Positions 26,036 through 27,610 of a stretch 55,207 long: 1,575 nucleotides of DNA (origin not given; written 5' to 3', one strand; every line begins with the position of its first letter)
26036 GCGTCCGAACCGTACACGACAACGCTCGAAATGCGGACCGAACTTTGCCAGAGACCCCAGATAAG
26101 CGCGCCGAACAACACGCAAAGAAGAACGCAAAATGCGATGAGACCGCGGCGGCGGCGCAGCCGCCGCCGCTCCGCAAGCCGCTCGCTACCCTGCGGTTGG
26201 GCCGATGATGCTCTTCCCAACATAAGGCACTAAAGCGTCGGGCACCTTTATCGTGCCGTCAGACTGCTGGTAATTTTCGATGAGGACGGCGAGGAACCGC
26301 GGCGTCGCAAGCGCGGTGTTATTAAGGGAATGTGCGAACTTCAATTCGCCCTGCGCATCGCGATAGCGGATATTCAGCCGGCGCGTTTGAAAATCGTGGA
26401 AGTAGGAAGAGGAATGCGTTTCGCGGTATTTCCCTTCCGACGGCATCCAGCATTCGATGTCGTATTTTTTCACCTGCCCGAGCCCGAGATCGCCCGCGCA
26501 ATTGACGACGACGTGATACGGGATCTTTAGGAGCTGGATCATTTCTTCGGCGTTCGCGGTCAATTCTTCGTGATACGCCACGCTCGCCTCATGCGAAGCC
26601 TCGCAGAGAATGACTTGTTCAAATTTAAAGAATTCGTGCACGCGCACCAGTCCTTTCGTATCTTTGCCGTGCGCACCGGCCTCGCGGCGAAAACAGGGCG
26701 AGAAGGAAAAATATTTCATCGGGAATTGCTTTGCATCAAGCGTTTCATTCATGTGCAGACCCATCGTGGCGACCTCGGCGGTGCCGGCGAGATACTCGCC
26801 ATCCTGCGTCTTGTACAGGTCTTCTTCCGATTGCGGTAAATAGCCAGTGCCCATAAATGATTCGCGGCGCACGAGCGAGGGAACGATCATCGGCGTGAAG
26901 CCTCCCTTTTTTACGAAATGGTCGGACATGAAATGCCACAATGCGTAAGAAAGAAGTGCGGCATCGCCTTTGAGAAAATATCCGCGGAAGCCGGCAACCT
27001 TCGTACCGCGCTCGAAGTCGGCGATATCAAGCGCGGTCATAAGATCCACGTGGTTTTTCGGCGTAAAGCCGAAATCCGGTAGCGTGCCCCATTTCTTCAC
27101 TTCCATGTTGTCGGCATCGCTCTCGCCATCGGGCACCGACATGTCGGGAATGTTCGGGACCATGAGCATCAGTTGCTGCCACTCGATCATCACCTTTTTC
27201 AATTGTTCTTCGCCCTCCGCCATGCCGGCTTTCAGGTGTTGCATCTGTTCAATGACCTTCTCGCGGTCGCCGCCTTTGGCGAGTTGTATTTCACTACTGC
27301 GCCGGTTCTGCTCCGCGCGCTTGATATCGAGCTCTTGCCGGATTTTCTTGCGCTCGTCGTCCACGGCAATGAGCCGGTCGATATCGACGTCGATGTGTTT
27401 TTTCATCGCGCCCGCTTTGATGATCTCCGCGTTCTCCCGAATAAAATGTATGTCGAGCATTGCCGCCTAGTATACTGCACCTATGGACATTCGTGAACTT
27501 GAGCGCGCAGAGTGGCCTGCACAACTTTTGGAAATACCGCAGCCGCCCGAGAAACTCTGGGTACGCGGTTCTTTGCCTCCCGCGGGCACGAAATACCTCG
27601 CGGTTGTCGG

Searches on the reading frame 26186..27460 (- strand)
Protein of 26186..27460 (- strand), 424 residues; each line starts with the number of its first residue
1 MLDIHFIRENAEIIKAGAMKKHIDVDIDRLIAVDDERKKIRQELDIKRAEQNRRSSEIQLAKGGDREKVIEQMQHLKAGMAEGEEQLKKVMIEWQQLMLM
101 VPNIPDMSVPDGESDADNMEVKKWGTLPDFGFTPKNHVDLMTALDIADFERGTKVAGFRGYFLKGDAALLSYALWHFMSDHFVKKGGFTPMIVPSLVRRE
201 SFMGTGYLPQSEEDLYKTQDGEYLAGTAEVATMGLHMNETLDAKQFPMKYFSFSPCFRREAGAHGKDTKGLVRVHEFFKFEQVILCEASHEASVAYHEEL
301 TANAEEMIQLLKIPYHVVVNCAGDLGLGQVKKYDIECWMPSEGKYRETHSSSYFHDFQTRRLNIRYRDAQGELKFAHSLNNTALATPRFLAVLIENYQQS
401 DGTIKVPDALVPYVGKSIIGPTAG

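Call 59: search_protein_families(library=pfam, proteins=[window:26186-27460:-], max_evalue=0.001)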
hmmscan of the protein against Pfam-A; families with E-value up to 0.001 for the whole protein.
window:26186-27460:- (424 aa): 2 families
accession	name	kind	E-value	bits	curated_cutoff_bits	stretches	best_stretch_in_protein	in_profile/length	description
PF00587.30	tRNA-synt_2b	-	1.2e-32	113.9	29.3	1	222-397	11-179/179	tRNA synthetase class II core domain (G, H, P, S and T)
PF02403.27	Seryl_tRNA_N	-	7.5e-21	74.8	28.2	1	1-105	1-108/108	Seryl-tRNA synthetase N-terminal domain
